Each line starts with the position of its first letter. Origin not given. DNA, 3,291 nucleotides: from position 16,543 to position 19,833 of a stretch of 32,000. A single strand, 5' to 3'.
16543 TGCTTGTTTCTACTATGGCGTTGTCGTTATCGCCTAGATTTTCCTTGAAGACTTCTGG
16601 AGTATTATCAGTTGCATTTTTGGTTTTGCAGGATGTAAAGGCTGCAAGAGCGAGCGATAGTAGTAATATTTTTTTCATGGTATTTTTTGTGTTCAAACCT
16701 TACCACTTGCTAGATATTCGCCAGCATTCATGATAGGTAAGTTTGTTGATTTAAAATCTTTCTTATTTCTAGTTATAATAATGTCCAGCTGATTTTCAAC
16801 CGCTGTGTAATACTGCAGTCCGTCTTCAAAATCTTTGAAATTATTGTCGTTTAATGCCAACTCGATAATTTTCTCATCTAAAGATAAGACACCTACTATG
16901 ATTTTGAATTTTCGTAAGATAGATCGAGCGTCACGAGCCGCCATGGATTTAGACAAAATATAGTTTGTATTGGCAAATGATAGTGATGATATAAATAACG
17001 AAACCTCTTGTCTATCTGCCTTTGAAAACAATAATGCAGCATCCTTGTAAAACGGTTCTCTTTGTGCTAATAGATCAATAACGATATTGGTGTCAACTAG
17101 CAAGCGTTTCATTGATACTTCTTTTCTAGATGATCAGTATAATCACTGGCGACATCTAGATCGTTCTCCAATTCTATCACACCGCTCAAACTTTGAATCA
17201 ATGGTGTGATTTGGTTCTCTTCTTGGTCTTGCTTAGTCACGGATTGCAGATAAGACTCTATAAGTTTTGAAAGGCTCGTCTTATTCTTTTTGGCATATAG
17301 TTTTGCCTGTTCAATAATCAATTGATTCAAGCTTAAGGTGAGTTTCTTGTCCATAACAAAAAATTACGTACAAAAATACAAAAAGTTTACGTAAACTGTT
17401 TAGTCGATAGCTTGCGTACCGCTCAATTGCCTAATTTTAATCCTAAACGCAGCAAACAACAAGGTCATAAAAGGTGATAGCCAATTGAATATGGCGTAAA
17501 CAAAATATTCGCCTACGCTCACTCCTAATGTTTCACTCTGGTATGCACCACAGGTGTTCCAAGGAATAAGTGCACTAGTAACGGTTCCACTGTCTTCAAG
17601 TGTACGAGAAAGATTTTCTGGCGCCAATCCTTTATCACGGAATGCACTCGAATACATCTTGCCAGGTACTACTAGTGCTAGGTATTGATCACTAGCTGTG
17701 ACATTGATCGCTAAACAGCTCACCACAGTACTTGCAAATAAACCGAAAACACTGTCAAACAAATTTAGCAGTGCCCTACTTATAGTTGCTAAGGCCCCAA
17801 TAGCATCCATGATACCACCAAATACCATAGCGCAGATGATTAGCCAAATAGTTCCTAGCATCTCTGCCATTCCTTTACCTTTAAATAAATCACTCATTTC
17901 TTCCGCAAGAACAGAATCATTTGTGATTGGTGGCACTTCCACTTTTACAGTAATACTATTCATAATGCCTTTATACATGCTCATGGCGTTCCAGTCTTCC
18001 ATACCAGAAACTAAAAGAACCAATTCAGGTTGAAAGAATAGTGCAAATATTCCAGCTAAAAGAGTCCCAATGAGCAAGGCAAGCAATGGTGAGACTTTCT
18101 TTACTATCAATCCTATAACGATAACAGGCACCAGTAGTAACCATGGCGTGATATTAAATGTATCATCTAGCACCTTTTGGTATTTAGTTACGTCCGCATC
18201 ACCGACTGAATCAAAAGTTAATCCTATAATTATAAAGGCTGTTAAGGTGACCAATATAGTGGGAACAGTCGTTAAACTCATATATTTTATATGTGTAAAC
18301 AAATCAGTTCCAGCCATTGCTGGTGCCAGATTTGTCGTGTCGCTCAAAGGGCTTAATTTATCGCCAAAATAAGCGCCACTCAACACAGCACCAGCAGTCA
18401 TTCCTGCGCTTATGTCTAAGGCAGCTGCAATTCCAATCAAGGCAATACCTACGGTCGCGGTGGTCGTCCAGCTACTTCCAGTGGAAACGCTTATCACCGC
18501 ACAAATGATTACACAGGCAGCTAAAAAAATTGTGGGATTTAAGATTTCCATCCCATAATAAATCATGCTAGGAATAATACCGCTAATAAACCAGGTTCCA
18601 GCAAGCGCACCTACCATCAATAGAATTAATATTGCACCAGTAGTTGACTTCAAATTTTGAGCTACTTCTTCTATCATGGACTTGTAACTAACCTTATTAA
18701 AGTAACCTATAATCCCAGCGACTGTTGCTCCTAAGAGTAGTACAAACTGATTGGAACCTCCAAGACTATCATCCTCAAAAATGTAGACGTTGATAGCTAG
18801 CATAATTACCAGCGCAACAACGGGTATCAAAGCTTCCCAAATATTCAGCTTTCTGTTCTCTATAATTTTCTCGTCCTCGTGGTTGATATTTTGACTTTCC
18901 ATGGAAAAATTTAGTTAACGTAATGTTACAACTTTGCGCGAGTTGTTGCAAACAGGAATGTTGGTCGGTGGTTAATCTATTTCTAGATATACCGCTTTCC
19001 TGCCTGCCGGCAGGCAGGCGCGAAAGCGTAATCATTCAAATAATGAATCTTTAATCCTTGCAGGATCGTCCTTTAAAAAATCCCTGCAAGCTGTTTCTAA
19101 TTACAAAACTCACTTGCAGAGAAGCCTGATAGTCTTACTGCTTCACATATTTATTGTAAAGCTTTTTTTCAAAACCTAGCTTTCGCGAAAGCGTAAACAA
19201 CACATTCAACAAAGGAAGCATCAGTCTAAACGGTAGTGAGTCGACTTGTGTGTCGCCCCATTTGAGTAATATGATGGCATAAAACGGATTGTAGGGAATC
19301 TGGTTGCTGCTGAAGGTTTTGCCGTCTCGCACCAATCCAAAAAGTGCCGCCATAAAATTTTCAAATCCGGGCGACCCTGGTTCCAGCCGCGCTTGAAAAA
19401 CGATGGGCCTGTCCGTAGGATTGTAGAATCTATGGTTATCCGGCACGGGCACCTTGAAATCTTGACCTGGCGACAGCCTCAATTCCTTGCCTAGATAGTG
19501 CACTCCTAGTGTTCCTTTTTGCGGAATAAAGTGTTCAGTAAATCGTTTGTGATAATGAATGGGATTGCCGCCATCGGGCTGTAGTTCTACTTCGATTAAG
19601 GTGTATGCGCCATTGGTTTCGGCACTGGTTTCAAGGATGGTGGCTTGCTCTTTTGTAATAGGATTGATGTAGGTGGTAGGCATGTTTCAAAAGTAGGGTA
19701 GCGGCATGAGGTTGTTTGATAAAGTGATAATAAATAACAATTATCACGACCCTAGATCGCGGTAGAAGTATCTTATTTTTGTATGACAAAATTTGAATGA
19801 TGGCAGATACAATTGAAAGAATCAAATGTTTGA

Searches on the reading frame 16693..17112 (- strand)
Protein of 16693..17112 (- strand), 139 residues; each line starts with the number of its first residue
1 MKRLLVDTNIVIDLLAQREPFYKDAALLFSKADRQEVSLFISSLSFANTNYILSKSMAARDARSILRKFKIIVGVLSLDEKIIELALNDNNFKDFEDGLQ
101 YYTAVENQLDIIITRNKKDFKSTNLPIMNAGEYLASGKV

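Call 53: search_protein_families(library=pfam, proteins=[window:16693-17112:-])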
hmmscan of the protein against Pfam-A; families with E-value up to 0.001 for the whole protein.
window:16693-17112:- (139 aa): 2 families
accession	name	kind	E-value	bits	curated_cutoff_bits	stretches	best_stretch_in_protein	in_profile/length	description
PF13470.12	PIN_3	-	1.5e-18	68.1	27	1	3-118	1-115/115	PIN domain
PF01850.27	PIN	-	1.6e-07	32.4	23.6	1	5-122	2-116/120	PIN domain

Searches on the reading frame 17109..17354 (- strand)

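Call 53: search_protein_families(library=pfam, proteins=[window:17109-17354:-])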
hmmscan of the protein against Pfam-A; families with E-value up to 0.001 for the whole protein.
window:17109-17354:- (81 aa): 1 family
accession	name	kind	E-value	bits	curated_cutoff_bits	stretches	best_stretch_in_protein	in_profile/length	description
PF19891.5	DUF6364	-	4.5e-26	91.5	27.3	1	1-80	1-70/70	Family of unknown function (DUF6364)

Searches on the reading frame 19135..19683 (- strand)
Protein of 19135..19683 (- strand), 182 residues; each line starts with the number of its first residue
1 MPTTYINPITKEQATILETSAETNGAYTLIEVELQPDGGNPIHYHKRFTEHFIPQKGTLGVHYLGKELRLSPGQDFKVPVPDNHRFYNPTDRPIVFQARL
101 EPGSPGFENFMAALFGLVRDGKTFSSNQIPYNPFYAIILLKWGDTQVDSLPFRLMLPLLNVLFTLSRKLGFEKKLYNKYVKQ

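Call 8: search_protein_families(library=pfam, proteins=[window:19135-19683:-])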
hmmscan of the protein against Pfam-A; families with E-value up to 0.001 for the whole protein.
window:19135-19683:- (182 aa): 1 family
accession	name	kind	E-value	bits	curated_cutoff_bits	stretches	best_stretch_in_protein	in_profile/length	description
PF07883.17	Cupin_2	-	3.7e-07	30.2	27.2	1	31-96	2-66/70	Cupin domain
